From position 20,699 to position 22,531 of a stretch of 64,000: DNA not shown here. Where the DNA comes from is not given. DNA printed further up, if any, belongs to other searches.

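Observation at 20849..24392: Tandem, translationally coupled dynamin-like GTPase pair directly followed by an MscS mechanosensitive channel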

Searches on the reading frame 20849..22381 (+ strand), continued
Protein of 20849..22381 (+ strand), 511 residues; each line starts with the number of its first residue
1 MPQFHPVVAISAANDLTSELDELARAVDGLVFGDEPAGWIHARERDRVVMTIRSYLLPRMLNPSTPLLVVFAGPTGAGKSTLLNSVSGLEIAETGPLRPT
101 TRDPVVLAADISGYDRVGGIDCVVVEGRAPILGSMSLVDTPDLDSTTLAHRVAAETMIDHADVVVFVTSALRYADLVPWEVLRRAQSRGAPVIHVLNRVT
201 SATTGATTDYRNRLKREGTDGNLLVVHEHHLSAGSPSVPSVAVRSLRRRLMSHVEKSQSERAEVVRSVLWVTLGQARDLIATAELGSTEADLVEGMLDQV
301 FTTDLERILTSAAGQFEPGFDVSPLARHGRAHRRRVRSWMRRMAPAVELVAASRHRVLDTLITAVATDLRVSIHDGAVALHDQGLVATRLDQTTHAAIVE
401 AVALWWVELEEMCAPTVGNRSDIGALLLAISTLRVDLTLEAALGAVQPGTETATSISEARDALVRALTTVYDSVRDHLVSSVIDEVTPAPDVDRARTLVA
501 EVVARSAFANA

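Call 41: fold_search(model_id=the predicted structure, library=pdb)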
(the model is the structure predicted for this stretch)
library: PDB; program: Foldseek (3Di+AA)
matches with E <= 10: 1048; with E <= 0.001: 119
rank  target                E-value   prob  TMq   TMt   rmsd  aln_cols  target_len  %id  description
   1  6j72                  4.3e-10  1.00  0.30  0.28  31.0       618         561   13  Crystal structure of IniA from Mycobacterium smegmatis with GTP bound (released 2019-09-11)
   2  2j68                  3.3e-09  1.00  0.25  0.20  30.1       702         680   11  Bacterial dynamin-like protein BDLP, GDP bound (released 2006-12-04)
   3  2j69_A                6.6e-09  1.00  0.26  0.20  32.1       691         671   11  Bacterial dynamin-like protein BDLP (released 2006-12-04)
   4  6j73_B                1.1e-08  1.00  0.31  0.29  31.0       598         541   14  Crystal structure of IniA from Mycobacterium smegmatis (released 2019-09-11)
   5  5oxf_A                1.1e-08  1.00  0.29  0.22  28.8       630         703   10  An oligomerised bacterial dynamin pair provides a mechanism for the long range sensing and tethering of membranes (released 2018-09-05)
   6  6j73_A                2.2e-08  1.00  0.30  0.29  30.2       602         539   14  Crystal structure of IniA from Mycobacterium smegmatis (released 2019-09-11)
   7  4bej_D                4.0e-08  1.00  0.29  0.28  13.1       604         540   15  Nucleotide-free Dynamin 1-like protein (DNM1L, DRP1, DLP1) (released 2013-04-24)
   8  5gtm_A                4.9e-08  1.00  0.28  0.27  15.3       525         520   12  Modified human MxA, nucleotide-free form (released 2017-05-31)
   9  5owv_A                7.6e-08  1.00  0.28  0.21  28.9       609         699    9  An oligomerised bacterial dynamin pair provides a mechanism for the long-range sensing and tethering of membranes (released 2018-09-05)
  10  5owv_C                8.8e-08  1.00  0.35  0.31  16.0       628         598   11  An oligomerised bacterial dynamin pair provides a mechanism for the long-range sensing and tethering of membranes (released 2018-09-05)
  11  4bej_B                1.7e-07  1.00  0.33  0.32  12.2       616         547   15  Nucleotide-free Dynamin 1-like protein (DNM1L, DRP1, DLP1) (released 2013-04-24)
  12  5oxf_C                1.8e-07  1.00  0.35  0.31  14.9       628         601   12  An oligomerised bacterial dynamin pair provides a mechanism for the long range sensing and tethering of membranes (released 2018-09-05)
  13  5wp9_A                1.9e-07  1.00  0.26  0.23  21.1       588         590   13  Structural Basis of Mitochondrial Receptor Binding and Constriction by Dynamin-Related Protein 1 (released 2018-06-20)
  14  5gtm_B                2.3e-07  1.00  0.31  0.31  13.3       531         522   13  Modified human MxA, nucleotide-free form (released 2017-05-31)
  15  6fgz                  3.0e-07  1.00  0.24  0.24  29.4       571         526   13  Cyanidioschyzon merolae Dnm1 (CmDnm1) (released 2018-08-15)
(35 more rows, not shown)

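Call 52: search_protein_families(library=pfam, proteins=[L018:7728-9494:+, L018:9494-11146:+, L018:11512-12036:+, L018:12149-13789:+, L018:13857-15611:+, L013:11488-11976:+, L013:12094-13782:+, L013:6536-7864:+, L018:6038-7021:+], max_evalue=0.001)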
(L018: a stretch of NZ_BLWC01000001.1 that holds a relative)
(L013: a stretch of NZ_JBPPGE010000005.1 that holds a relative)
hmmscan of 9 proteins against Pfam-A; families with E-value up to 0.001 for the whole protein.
L018:7728-9494:+ (589 aa): 1 family
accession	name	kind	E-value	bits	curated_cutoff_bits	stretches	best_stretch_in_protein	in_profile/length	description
PF00350.29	Dynamin_N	-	1.6e-07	31.9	27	1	104-239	2-141/168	Dynamin family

L018:9494-11146:+ (551 aa): 6 families
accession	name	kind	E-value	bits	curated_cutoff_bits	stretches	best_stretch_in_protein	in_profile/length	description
PF00350.29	Dynamin_N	-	5.7e-10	39.9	27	1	142-179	1-37/168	Dynamin family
PF00009.33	GTP_EFTU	-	1e-07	32.2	26.5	1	229-340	76-186/188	Elongation factor Tu GTP binding domain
PF01926.29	MMR_HSR1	-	2.3e-07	31.4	21.9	1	142-261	2-97/113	50S ribosome-binding GTPase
PF03193.22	RsgA_GTPase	-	0.00012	22.4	30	0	139-166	106-133/174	RsgA GTPase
PF00005.33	ABC_tran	-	0.00049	21.1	25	1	139-168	11-40/137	ABC transporter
PF03308.22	MeaB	-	0.00093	18.7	23.1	0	135-171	29-64/273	Methylmalonyl Co-A mutase-associated GTPase MeaB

L018:11512-12036:+ (175 aa): 1 family
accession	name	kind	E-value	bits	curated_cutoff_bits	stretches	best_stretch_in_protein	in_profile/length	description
PF00436.31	SSB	-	4.7e-14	52.7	26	1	28-125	4-101/104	Single-strand binding protein family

L018:12149-13789:+ (547 aa): 2 families
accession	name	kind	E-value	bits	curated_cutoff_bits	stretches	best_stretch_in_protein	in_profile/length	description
PF08341.16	TED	-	8.5e-15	55.5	22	1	164-265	2-101/102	Thioester domain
PF05506.17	PLipase_C_C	-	4.9e-07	31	24.4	1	402-465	11-79/80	Bacterial phospholipase C, C-terminal domain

L018:13857-15611:+ (585 aa): 12 families
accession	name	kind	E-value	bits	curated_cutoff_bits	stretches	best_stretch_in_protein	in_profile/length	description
PF00005.33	ABC_tran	-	1.8e-52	178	25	2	52-219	1-137/137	ABC transporter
PF13304.12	AAA_21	-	8.2e-19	69.2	27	2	66-98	3-41/304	AAA domain, putative AbiEii toxin, Type IV TA system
PF12848.13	ABC_tran_Xtn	-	7.7e-14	52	25.9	1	258-327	1-72/85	ABC transporter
PF02463.25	SMC_N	-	7.6e-11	42.3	40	0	129-255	115-207/220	RecF/RecN/SMC N terminal domain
PF13476.12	AAA_23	-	2.1e-09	38.8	27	1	370-399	12-40/201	AAA domain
PF13555.12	AAA_29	-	1.1e-06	28.7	27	0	372-401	16-45/61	P-loop containing region of AAA domain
PF13166.12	AAA_13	-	3.4e-05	23.2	36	0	383-403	21-41/713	AAA domain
PF13401.12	AAA_22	-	3.8e-05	24.5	27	0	378-403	5-30/130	AAA domain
PF13175.12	AAA_15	-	7.3e-05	23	32.1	0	54-87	16-48/374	AAA ATPase domain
PF13514.12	AAA_27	-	7.8e-05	22.8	22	0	370-400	18-48/206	AAA domain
PF13238.12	AAA_18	-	0.00014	22.8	29.4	0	65-117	1-44/128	AAA domain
PF05783.17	DLIC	-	0.0003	20.2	19.7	0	374-408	21-55/471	Dynein light intermediate chain (DLIC)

L013:11488-11976:+ (163 aa): 1 family
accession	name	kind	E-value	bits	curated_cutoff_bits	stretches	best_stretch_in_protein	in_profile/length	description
PF00436.31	SSB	-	6.9e-21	74.7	26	1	10-106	3-101/104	Single-strand binding protein family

L013:12094-13782:+ (563 aa): 9 families
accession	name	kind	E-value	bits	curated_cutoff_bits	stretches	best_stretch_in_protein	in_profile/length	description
PF00005.33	ABC_tran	-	7.1e-51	172.8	25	2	23-192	1-137/137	ABC transporter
PF13304.12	AAA_21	-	1.1e-14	55.7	27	1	353-416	1-72/304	AAA domain, putative AbiEii toxin, Type IV TA system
PF12848.13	ABC_tran_Xtn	-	5e-13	49.4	25.9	1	231-305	1-76/85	ABC transporter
PF02463.25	SMC_N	-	3.9e-07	30.2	40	0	27-50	19-41/220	RecF/RecN/SMC N terminal domain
PF13476.12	AAA_23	-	6.6e-07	30.6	27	0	342-371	11-39/201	AAA domain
PF13555.12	AAA_29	-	1.4e-05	25.2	27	0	35-50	24-39/61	P-loop containing region of AAA domain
PF13401.12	AAA_22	-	1.5e-05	25.8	27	0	351-384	5-33/130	AAA domain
PF01926.29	MMR_HSR1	-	0.00029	21.3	21.9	0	354-388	2-34/113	50S ribosome-binding GTPase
PF13173.12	AAA_14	-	0.00089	19.7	27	0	353-376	4-27/129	AAA domain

L013:6536-7864:+ (443 aa): 1 family
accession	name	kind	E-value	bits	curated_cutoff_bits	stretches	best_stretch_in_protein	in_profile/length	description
PF13367.11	PrsW-protease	-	2.9e-32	112.2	23.5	1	105-303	4-190/196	PrsW family intramembrane metalloprotease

L018:6038-7021:+ (328 aa): 2 families
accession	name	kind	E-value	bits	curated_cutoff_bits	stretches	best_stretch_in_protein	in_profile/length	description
PF01758.21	SBF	-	2.4e-56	190.9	24.3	1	33-228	3-190/191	Sodium Bile acid symporter family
PF13593.11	SBF_like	-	3.5e-08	33.6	25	1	47-295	50-287/313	SBF-like CPA transporter family (DUF4137)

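Call 69: find_encoding_contigs(protein=P0113, flank=7000, max_places=1)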
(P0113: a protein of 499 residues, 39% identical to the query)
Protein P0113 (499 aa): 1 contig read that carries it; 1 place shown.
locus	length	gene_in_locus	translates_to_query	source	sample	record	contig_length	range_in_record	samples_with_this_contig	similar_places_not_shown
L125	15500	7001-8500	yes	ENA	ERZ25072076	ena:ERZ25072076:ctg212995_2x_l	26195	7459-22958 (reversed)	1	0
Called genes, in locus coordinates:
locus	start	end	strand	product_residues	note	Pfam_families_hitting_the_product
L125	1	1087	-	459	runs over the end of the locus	PF00282:Pyridoxal_deC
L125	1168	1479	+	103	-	-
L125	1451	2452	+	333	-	PF00120:Gln-synt_C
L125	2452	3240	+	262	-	PF06314:ADC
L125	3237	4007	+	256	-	PF00999:Na_H_Exchanger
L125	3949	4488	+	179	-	PF00999:Na_H_Exchanger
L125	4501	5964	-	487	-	PF00171:Aldedh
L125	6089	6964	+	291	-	PF02900:LigB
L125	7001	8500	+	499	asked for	PF01926:MMR_HSR1, PF00350:Dynamin_N (faint)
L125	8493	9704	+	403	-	PF03193:RsgA_GTPase (faint), PF00350:Dynamin_N (weak), PF01926:MMR_HSR1 (weak)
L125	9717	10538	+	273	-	PF00924:MS_channel_2nd, PF21082:MS_channel_3rd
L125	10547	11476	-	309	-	PF00781:DAGK_cat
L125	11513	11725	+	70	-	-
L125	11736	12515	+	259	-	PF03747:ADP_ribosyl_GH (weak)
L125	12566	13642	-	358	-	PF08240:ADH_N, PF16912:Glu_dehyd_C (weak), PF00107:ADH_zinc_N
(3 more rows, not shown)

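Call 70: find_encoding_contigs(protein=P0036, flank=7000, max_places=1)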
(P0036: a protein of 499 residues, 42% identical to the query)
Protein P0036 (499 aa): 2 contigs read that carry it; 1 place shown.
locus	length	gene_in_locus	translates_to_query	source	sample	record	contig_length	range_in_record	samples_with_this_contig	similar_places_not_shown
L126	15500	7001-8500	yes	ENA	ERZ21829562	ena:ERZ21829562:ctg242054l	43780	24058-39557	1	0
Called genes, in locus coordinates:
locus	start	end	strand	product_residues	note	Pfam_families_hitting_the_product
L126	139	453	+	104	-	PF06314:ADC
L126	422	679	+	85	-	PF06314:ADC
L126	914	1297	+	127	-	PF01042:Ribonuc_L-PSP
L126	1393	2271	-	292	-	PF02518:HATPase_c, PF00072:Response_reg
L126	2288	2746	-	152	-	PF00512:HisKA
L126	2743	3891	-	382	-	PF12729:4HB_MCP_1 (faint)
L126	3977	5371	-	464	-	PF00171:Aldedh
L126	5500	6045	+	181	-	PF22381:Staph_reg_Sar_Rot, PF01047:MarR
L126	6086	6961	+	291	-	PF02900:LigB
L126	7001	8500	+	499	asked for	PF00350:Dynamin_N (faint), PF01926:MMR_HSR1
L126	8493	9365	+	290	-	PF00350:Dynamin_N (weak), PF01926:MMR_HSR1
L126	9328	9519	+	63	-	-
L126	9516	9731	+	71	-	-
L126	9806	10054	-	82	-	-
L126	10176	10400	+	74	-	-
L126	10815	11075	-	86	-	-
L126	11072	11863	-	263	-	PF08240:ADH_N, PF00107:ADH_zinc_N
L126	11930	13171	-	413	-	PF00155:Aminotran_1_2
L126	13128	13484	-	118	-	-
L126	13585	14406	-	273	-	PF00565:SNase, PF00932:LTD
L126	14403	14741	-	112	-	PF06305:LapA_dom (weak)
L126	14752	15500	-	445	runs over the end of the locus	PF11700:ATG22, PF07690:MFS_1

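Call 73: search_protein_families(library=padloc, proteins=[window:20849-22381:+], max_evalue=0.01)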
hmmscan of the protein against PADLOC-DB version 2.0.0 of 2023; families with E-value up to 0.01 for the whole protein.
window:20849-22381:+ (511 aa): 4 families
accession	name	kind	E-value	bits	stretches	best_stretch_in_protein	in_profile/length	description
PDLC03841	LeoBC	-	3.1e-05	21.3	1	69-247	80-239/601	-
PDLC03839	LeoA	-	0.00025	18.3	0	134-170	104-141/559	-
PDLC04140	mad8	-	0.00045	17.8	1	67-251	28-185/314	mads_8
PDLC04135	mad3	-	0.00073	17.2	1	66-94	22-50/374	mads_3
